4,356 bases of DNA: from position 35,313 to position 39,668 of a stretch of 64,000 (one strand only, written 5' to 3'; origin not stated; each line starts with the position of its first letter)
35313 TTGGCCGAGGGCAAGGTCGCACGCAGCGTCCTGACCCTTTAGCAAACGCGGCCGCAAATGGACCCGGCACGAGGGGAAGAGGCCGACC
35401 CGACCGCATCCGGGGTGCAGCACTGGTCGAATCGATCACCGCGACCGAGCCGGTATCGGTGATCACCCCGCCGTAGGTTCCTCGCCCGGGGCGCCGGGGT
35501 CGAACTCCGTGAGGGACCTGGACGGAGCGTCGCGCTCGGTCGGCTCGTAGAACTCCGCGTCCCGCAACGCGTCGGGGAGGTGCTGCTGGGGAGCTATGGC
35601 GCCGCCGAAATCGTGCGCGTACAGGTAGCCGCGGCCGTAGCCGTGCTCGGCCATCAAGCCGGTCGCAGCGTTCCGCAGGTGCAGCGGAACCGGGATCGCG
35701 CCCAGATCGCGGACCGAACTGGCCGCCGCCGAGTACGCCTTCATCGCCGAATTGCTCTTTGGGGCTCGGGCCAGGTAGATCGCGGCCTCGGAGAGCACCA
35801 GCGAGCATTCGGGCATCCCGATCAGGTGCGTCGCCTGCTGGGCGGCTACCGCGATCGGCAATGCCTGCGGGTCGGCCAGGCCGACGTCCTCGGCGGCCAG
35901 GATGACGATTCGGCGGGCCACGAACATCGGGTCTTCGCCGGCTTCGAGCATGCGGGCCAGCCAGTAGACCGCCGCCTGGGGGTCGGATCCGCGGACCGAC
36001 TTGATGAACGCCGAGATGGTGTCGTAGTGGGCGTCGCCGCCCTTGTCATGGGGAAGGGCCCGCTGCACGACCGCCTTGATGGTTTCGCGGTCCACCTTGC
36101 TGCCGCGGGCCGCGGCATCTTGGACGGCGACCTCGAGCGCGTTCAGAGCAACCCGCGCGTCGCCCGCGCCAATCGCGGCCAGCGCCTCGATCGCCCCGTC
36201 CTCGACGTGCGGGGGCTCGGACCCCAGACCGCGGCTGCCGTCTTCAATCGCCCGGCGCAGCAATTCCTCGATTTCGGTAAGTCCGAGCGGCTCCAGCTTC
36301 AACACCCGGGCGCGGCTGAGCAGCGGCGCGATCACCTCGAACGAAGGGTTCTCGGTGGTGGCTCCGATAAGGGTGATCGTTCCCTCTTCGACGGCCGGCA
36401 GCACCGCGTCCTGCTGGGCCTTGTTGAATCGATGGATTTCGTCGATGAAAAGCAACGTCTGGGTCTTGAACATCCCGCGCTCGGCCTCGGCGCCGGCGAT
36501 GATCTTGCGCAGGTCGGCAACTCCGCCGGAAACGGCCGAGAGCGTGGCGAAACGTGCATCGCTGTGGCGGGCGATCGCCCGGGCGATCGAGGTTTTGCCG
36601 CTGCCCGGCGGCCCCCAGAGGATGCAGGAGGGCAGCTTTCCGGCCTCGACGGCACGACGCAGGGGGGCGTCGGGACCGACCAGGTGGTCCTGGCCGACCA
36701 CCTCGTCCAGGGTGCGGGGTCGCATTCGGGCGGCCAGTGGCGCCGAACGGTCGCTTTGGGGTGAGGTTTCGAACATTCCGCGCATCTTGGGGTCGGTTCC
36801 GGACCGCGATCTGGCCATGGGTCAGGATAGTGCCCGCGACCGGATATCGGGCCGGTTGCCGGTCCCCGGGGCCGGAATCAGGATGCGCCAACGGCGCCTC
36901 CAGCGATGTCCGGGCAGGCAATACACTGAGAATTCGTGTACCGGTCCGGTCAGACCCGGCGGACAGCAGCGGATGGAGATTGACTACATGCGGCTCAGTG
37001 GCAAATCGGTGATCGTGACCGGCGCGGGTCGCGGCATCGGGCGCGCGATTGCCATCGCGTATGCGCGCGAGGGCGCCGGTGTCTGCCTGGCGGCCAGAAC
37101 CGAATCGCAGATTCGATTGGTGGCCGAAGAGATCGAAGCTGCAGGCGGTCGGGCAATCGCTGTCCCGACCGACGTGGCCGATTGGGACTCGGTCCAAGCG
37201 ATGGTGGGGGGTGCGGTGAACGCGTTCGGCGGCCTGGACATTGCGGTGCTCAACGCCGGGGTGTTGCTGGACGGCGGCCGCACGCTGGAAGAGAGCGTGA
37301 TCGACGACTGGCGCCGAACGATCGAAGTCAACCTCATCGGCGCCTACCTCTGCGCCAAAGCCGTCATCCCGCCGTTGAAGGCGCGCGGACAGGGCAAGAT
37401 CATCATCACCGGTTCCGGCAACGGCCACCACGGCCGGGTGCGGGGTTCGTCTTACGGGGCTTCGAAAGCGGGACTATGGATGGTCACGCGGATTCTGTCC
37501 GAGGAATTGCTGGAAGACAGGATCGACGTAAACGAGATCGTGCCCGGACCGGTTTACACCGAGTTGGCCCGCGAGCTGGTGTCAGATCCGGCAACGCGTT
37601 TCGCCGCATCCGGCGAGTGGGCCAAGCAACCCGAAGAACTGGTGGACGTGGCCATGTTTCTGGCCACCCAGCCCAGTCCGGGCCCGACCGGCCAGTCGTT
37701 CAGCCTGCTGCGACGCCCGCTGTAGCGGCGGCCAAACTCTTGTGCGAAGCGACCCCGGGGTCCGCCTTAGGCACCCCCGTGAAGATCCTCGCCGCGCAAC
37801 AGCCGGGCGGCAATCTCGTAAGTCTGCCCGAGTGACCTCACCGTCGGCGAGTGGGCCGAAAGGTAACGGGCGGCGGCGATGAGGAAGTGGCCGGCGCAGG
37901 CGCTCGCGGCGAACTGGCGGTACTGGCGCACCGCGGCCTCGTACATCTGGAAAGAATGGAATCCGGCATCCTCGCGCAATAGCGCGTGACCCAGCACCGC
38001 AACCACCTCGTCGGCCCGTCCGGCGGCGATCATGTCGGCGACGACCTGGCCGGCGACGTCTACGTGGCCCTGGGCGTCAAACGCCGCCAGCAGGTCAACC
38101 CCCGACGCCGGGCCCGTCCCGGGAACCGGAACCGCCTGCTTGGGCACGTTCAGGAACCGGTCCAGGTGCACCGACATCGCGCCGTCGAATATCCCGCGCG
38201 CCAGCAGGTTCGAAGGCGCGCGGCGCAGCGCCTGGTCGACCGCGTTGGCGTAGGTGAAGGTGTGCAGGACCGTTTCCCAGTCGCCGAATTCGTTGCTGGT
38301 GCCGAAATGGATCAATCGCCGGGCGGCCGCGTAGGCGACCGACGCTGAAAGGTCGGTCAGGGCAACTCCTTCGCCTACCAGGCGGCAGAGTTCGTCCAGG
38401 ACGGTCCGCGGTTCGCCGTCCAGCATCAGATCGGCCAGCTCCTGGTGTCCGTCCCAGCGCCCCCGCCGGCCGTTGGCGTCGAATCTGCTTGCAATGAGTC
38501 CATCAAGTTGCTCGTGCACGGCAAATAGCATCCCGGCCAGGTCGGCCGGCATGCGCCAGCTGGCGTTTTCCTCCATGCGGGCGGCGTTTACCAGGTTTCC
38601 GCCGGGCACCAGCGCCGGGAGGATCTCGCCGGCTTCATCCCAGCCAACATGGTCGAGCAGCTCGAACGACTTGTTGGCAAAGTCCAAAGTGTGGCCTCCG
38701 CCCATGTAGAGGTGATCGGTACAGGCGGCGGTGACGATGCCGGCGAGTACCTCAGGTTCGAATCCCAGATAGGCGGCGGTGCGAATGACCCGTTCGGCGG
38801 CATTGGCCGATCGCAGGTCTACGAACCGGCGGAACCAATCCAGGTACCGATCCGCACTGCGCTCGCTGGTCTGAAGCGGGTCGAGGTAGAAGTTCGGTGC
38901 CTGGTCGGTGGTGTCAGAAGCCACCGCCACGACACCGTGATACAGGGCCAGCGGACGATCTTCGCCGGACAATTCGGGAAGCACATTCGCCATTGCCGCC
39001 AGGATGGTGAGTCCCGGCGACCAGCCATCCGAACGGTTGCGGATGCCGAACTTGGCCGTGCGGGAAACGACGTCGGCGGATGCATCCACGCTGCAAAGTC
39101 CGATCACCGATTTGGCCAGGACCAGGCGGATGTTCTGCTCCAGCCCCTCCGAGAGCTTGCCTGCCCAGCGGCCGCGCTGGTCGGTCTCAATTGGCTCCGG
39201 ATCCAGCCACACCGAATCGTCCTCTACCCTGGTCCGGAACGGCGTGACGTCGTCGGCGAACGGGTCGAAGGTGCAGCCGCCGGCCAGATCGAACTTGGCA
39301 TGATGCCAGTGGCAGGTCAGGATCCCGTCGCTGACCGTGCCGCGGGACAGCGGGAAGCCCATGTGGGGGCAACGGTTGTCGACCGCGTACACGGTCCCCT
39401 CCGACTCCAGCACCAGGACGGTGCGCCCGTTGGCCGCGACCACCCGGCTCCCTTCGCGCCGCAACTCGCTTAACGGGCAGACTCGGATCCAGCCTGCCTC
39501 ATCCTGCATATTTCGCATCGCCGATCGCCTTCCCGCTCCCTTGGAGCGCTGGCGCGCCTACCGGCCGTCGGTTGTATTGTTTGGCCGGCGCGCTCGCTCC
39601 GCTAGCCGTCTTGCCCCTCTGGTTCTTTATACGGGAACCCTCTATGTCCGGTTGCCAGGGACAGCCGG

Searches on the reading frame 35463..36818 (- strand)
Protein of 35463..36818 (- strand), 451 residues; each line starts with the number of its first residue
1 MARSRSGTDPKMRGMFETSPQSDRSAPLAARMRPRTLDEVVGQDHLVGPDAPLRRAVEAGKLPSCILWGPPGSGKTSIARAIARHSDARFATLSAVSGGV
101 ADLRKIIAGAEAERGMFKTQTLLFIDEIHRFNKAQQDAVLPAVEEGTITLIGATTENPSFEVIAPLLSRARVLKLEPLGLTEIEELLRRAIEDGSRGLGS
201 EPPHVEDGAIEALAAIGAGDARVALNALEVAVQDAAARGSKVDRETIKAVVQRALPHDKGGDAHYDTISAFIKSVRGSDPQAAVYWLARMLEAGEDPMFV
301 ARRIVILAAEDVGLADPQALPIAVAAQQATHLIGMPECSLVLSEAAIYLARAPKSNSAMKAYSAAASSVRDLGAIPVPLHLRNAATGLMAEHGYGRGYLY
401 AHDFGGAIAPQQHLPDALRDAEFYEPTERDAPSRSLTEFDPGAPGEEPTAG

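Call 10: search_protein_families(library=pfam, proteins=[window:35463-36818:-], max_evalue=0.001)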
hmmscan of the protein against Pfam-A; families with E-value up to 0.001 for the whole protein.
window:35463-36818:- (451 aa): 13 families
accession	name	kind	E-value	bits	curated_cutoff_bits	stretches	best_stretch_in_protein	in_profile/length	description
PF12002.13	MgsA_C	-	2.4e-64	216.7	27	1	277-431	1-155/167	MgsA AAA+ ATPase C terminal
PF16193.11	AAA_assoc_2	-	7e-23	81.1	34.3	1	202-276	4-81/81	AAA C-terminal domain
PF00004.35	AAA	-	8e-15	55.9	21.2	1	66-170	2-123/131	ATPase family associated with various cellular activities (AAA)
PF05496.18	RuvB_N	-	6.3e-13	49.2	27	1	32-151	1-116/159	Holliday junction DNA helicase RuvB P-loop domain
PF13191.12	AAA_16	-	1.8e-07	32.3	32.6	1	55-89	17-51/167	AAA ATPase domain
PF00158.32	Sigma54_activat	-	1.3e-06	28.7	20.2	1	64-158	24-132/168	Sigma-54 interaction domain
PF07728.20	AAA_5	-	9.3e-06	26.1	22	1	65-156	2-103/139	AAA domain (dynein-related subfamily)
PF13173.12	AAA_14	-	4.8e-05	23.8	27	1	65-183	5-128/129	AAA domain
PF07726.17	AAA_3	-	4.8e-05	23.7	27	1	65-164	2-108/131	ATPase family associated with various cellular activities (AAA)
PF01078.27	Mg_chelatase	-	0.00029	20.8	20.3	0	64-83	24-43/207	Magnesium chelatase, subunit ChlI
PF13245.12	AAA_19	-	0.00032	21.3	25.1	0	56-87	4-36/134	AAA domain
PF22703.2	Cdc6_lid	-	0.00047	20.4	27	1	204-245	16-61/68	Cdc6 AAA+ ATPase-type lid domain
PF13401.12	AAA_22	-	0.00076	20.2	27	0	65-115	8-62/130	AAA domain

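Call 15: list_cluster_members(proteins=[window:35463-36818:-, window:47463-49058:-, window:37767-39518:-, window:53016-54059:-, window:49188-50657:-, window:19853-21355:-, window:5064-7388:+, window:17710-19776:+])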
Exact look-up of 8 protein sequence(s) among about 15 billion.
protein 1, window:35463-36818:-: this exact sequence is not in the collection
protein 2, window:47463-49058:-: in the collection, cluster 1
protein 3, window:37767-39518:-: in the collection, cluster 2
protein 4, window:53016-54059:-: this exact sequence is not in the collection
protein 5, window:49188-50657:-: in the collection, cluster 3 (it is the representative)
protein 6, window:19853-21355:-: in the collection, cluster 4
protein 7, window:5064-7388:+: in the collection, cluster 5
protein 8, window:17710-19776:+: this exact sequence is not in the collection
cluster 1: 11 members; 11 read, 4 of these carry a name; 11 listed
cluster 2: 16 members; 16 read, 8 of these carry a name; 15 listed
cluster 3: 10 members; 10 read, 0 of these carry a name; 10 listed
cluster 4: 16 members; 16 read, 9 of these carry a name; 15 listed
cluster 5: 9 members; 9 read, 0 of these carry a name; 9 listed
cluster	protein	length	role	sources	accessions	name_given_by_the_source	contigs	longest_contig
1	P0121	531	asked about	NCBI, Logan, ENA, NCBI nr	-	-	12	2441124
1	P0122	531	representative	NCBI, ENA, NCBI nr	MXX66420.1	MAG: alanine-phosphoribitol ligase [Chloroflexi bacterium] | alanine-phosphoribitol ligase [Chloroflexota bacterium]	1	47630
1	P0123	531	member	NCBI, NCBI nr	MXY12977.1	MAG: alanine-phosphoribitol ligase [Chloroflexi bacterium] | alanine-phosphoribitol ligase [Chloroflexota bacterium]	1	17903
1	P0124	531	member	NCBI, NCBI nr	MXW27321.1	MAG: alanine-phosphoribitol ligase [Chloroflexi bacterium] | alanine-phosphoribitol ligase [Chloroflexota bacterium]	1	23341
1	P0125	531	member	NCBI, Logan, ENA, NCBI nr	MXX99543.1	MAG: alanine-phosphoribitol ligase [Chloroflexi bacterium] | alanine-phosphoribitol ligase [Chloroflexota bacterium]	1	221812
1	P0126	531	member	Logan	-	-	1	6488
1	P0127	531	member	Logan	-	-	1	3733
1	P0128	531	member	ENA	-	-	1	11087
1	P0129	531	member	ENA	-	-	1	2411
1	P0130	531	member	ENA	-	-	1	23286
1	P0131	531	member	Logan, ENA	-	-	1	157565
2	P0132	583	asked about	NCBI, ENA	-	-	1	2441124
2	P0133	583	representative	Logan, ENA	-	-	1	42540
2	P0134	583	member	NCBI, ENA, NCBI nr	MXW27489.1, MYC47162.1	MAG: Rieske (2Fe-2S) protein [Chloroflexi bacterium] | Rieske (2Fe-2S) protein [Chloroflexota bacterium]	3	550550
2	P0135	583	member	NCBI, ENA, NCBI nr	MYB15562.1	MAG: Rieske (2Fe-2S) protein [Chloroflexi bacterium] | Rieske (2Fe-2S) protein [Chloroflexota bacterium]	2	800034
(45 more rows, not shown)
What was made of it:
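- Habitat: neighbouring proteins are named Chloroflexi/Chloroflexota MAG (call 15).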

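Call 17: find_encoding_contigs(protein=P0121, flank=10000, max_places=10)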
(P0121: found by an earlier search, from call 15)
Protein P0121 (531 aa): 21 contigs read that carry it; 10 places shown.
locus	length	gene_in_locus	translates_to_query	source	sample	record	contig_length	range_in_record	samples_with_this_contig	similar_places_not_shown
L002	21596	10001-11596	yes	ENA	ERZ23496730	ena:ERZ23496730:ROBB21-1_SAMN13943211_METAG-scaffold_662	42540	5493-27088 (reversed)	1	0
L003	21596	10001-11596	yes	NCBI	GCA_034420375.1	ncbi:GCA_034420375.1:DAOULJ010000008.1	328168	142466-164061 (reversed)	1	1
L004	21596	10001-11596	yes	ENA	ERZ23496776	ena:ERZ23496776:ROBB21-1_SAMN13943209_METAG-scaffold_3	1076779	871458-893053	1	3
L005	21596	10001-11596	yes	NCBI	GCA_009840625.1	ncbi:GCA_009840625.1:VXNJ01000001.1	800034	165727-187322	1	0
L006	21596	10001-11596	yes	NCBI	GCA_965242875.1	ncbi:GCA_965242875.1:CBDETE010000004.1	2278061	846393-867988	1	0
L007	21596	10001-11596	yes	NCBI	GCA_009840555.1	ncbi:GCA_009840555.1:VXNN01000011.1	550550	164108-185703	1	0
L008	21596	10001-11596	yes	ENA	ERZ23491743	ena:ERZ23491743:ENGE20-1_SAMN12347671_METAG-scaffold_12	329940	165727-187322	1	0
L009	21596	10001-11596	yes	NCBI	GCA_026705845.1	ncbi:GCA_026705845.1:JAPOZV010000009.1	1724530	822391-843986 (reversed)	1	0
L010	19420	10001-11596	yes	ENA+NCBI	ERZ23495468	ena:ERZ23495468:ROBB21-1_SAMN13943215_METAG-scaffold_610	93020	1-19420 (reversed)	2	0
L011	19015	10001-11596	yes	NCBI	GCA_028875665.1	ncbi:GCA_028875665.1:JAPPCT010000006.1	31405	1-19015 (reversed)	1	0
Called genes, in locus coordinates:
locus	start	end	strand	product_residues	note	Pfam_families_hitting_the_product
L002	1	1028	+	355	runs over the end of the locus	PF02126:PTE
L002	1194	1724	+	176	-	PF04893:Yip1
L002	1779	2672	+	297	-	PF02574:S-methyl_trans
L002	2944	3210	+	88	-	PF06983:3-dmu-9_3-mt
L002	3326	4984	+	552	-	PF01019:G_glu_transpept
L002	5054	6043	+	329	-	PF00135:COesterase, PF20434:BD-FAE, PF07859:Abhydrolase_3, PF00326:Peptidase_S9 (faint)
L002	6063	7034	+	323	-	PF00135:COesterase (faint), PF20434:BD-FAE, PF07859:Abhydrolase_3, PF00326:Peptidase_S9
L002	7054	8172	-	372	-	PF02746:MR_MLE_N, PF13378:MR_MLE_C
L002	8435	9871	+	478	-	-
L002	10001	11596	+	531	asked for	PF00732:GMC_oxred_N, PF00890:FAD_binding_2 (faint), PF05199:GMC_oxred_C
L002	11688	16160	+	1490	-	-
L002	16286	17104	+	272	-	PF00106:adh_short, PF08659:KR (weak), PF13561:adh_short_C2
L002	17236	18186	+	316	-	PF00528:BPD_transp_1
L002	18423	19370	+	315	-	PF00528:BPD_transp_1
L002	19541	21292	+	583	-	PF00355:Rieske, PF13806:Rieske_2, PF22543:Rieske_4 (weak)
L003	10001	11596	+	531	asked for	PF00732:GMC_oxred_N, PF00890:FAD_binding_2 (faint), PF05199:GMC_oxred_C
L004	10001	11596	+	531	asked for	PF00732:GMC_oxred_N, PF00890:FAD_binding_2 (faint), PF05199:GMC_oxred_C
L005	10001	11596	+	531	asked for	PF00732:GMC_oxred_N, PF00890:FAD_binding_2 (faint), PF05199:GMC_oxred_C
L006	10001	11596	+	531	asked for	PF00732:GMC_oxred_N, PF00890:FAD_binding_2 (faint), PF05199:GMC_oxred_C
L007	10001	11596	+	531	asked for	PF00732:GMC_oxred_N, PF00890:FAD_binding_2 (faint), PF05199:GMC_oxred_C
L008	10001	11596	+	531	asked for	PF00732:GMC_oxred_N, PF00890:FAD_binding_2 (faint), PF05199:GMC_oxred_C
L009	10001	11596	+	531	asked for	PF00732:GMC_oxred_N, PF00890:FAD_binding_2 (faint), PF05199:GMC_oxred_C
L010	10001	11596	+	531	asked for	PF00732:GMC_oxred_N, PF00890:FAD_binding_2 (faint), PF05199:GMC_oxred_C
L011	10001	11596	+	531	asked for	PF00732:GMC_oxred_N, PF00890:FAD_binding_2 (faint), PF05199:GMC_oxred_C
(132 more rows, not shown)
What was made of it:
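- On Sponge-symbiont eukaryote-like repeat proteins (operational category): Contigs are labelled ENGE20 and ROBB21 with Chloroflexota MAG names (calls 15, 17).
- The flanking genes are metabolic (calls 10, 17). All 11 genomes that carry the gene appear to come from sponge metagenomes (calls 15, 17).
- Tried and rejected: The real neighbour is an SDR in the 41955-42869(-) frame (call 17). Near-identical alleles were reached through the neighbouring GMC oxidoreductase instead (call 17).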

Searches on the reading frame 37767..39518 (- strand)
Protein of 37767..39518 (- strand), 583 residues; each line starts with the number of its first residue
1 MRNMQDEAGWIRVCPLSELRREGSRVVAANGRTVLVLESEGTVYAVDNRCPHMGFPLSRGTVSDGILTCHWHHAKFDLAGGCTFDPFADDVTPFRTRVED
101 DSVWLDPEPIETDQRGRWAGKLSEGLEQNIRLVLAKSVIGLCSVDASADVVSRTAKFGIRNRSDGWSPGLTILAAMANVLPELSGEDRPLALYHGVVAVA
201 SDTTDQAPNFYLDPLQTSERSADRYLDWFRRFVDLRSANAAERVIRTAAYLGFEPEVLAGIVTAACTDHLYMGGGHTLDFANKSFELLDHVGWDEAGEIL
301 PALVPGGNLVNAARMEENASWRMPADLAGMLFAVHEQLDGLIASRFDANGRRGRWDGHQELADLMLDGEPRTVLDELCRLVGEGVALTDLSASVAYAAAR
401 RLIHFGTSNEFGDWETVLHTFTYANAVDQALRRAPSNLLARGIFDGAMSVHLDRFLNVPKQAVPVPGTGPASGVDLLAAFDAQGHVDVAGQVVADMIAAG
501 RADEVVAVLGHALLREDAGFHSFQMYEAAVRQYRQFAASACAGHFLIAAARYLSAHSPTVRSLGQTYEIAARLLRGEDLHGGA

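Call 10: search_protein_families(library=pfam, proteins=[window:37767-39518:-], max_evalue=0.001)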
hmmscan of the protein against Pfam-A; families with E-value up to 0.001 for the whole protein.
window:37767-39518:- (583 aa): 3 families
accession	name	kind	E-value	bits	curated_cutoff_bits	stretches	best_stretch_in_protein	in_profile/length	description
PF00355.32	Rieske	-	8e-18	64.6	20.3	1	10-91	2-84/88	Rieske [2Fe-2S] domain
PF13806.12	Rieske_2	-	6.5e-13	49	27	1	10-105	2-103/104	Rieske-like [2Fe-2S] domain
PF22543.2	Rieske_4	-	2.3e-05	25.1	28.4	1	21-81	11-75/119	Soluble Rieske-type ferredoxin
